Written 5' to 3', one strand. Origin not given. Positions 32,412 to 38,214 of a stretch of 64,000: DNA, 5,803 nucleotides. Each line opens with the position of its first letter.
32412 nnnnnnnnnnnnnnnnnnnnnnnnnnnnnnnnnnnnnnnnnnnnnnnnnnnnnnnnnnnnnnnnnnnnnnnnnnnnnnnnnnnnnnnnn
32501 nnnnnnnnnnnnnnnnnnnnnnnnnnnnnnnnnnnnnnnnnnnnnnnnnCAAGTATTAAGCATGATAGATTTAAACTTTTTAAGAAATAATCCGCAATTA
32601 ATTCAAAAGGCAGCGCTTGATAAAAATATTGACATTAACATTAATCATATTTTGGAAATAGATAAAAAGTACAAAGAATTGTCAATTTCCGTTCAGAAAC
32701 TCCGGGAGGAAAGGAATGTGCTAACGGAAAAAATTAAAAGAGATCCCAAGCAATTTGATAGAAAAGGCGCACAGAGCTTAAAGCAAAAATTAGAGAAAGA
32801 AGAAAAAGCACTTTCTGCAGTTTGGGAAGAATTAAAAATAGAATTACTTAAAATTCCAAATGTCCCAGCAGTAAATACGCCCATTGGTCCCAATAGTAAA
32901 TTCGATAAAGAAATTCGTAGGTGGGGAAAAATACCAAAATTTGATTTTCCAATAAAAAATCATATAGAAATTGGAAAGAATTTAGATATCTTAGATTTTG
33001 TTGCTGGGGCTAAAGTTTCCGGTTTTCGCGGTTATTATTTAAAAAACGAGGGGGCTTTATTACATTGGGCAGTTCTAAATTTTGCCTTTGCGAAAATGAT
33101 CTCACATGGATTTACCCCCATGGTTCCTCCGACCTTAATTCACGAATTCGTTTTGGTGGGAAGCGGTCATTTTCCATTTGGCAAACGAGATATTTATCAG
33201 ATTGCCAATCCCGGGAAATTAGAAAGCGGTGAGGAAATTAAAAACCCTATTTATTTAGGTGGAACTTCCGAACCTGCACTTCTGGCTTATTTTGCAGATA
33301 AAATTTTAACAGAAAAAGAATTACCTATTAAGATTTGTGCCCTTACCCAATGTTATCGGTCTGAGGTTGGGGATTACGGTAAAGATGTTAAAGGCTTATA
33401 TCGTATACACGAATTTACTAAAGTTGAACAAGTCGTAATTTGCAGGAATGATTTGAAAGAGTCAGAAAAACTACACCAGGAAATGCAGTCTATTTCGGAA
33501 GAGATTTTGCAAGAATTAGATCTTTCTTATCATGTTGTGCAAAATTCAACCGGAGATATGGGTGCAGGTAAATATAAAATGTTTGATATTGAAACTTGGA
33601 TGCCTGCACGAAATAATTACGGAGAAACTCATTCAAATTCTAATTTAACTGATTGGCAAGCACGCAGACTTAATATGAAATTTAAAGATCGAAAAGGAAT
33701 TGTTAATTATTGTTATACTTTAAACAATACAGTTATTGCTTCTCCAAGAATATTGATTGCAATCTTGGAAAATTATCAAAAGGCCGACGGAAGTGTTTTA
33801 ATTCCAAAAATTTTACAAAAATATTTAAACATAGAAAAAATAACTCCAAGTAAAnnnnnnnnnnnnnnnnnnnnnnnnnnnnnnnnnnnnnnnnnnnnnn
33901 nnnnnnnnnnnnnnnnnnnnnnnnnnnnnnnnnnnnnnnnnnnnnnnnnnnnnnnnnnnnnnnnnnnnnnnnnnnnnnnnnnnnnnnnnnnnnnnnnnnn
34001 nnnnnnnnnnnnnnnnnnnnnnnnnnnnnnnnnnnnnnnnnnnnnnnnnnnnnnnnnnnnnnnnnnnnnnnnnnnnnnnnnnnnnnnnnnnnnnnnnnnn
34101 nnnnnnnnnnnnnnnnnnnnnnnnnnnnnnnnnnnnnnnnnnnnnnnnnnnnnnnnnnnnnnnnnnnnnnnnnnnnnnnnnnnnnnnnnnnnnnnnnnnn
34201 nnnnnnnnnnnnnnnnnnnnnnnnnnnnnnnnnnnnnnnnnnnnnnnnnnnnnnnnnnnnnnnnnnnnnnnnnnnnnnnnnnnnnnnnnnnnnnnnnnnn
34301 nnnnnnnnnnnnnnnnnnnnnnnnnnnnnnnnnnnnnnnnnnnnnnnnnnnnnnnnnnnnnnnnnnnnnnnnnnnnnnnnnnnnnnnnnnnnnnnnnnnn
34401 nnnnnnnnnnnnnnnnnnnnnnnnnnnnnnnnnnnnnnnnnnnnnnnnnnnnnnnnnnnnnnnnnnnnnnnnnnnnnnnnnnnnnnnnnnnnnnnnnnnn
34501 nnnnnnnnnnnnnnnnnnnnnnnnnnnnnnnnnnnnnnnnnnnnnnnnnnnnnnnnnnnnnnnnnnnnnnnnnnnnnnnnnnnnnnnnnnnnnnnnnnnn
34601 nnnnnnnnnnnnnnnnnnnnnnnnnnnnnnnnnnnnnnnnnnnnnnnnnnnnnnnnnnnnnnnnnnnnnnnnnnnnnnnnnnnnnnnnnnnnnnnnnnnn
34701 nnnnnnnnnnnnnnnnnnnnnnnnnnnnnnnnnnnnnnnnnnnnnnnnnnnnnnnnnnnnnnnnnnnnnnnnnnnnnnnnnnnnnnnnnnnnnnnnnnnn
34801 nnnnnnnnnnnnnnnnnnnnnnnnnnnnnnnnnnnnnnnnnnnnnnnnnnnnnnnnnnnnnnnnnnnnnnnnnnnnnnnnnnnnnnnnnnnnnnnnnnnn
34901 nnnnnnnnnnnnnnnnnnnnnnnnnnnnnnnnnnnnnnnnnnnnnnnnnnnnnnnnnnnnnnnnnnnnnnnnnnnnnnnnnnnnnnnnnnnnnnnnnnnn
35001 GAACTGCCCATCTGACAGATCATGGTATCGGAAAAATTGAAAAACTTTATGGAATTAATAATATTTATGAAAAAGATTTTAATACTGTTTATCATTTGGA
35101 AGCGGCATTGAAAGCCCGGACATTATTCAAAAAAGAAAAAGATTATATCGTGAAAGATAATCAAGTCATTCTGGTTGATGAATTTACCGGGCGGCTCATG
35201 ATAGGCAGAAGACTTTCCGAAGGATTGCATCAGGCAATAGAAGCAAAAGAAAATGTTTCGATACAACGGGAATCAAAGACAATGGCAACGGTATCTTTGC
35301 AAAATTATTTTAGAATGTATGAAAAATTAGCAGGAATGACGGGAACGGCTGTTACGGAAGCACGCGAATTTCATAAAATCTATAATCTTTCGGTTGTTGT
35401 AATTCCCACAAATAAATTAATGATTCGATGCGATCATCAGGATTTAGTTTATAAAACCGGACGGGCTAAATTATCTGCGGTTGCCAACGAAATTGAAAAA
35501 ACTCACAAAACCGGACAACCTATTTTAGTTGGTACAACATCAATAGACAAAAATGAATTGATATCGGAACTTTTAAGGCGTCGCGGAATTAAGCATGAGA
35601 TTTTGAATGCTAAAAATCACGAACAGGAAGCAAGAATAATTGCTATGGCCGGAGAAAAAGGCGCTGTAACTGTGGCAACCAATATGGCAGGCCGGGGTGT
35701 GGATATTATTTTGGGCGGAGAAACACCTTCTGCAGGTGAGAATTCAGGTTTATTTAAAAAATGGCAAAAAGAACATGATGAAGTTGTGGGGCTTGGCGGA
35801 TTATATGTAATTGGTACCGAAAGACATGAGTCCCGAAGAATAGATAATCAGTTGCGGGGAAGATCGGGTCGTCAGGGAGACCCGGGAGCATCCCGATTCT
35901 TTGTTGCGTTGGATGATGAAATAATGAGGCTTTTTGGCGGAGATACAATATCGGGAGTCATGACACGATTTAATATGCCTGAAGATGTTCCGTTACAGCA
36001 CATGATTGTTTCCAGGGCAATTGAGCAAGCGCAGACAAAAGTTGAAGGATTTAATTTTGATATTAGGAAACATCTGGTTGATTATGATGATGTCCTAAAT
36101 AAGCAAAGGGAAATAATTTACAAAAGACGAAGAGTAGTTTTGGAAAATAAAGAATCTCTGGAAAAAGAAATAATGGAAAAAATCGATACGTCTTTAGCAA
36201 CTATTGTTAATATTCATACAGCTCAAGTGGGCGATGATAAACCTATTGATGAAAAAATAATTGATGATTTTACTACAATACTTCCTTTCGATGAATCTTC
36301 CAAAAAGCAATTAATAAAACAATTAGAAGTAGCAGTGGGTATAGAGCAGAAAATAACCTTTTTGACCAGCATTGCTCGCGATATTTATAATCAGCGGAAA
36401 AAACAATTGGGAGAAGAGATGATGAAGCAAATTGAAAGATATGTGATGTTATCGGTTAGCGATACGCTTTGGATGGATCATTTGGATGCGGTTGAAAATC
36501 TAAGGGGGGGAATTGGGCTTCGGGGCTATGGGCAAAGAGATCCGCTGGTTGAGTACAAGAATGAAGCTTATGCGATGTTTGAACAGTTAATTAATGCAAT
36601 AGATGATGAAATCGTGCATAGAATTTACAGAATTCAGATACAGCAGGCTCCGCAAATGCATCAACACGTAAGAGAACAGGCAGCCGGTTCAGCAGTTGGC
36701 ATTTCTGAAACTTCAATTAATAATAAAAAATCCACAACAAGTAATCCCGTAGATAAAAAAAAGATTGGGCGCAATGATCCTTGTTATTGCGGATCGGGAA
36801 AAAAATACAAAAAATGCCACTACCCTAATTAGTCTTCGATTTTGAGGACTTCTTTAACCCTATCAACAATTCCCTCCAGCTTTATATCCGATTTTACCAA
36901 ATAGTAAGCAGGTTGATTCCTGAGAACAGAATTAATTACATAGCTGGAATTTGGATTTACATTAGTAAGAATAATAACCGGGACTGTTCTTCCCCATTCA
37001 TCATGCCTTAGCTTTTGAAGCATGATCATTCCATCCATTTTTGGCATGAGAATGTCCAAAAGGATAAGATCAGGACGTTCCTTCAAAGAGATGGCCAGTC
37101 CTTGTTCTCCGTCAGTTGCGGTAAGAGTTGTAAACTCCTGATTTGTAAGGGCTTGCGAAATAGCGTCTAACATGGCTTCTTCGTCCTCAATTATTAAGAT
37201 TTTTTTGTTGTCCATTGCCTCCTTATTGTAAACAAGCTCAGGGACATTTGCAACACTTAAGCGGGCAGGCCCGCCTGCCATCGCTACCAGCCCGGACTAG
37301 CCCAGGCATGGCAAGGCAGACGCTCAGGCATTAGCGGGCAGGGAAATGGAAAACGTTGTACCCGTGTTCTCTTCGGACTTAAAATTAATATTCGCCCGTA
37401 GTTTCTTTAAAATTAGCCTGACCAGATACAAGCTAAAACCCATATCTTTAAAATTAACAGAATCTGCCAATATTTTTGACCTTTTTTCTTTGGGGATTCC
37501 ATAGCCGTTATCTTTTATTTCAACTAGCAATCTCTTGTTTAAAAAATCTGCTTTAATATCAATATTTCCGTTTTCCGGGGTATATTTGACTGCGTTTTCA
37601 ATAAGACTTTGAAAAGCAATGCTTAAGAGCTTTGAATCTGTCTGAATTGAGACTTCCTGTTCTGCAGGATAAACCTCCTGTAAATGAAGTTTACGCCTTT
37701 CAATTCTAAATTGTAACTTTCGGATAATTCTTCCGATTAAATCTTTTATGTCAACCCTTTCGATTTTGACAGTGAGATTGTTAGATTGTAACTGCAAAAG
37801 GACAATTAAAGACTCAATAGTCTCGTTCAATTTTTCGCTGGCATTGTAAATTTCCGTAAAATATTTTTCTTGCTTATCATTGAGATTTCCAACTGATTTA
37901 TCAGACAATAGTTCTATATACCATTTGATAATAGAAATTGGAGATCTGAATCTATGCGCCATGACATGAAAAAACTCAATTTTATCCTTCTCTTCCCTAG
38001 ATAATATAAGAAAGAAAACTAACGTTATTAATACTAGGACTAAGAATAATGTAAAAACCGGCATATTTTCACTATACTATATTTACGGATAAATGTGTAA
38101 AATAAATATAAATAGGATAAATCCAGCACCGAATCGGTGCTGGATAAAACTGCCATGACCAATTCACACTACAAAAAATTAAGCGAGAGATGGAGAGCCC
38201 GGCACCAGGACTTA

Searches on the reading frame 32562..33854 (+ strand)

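Call 18: search_protein_families(library=pfam, proteins=[window:32562-33854:+], max_evalue=0.001)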
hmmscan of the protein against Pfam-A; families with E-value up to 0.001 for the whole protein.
window:32562-33854:+ (431 aa): 2 families
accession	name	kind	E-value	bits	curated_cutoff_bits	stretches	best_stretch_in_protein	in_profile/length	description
PF00587.30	tRNA-synt_2b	-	1.1e-31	110.7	29.3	1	227-405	8-179/179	tRNA synthetase class II core domain (G, H, P, S and T)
PF02403.27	Seryl_tRNA_N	-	6.5e-15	55.7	28.2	1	1-102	1-108/108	Seryl-tRNA synthetase N-terminal domain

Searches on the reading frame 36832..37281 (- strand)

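Call 18: search_protein_families(library=pfam, proteins=[window:36832-37281:-], max_evalue=0.001)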
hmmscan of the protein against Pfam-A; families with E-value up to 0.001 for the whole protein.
window:36832-37281:- (150 aa): 1 family
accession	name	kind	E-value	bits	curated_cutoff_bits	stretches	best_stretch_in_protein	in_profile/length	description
PF00072.30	Response_reg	-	5.7e-20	72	30.2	1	28-130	1-99/111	Response regulator receiver domain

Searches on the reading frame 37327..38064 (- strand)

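Call 18: search_protein_families(library=pfam, proteins=[window:37327-38064:-], max_evalue=0.001)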
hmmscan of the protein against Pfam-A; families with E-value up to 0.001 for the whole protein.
window:37327-38064:- (246 aa): 2 families
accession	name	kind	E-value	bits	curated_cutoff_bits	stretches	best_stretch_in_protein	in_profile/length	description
PF02518.31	HATPase_c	-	4.7e-18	66.1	26.4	1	143-244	2-109/111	Histidine kinase-, DNA gyrase B-, and HSP90-like ATPase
PF00512.31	HisKA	-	2.1e-10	40.9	26.9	1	28-93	2-64/66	His Kinase A (phospho-acceptor) domain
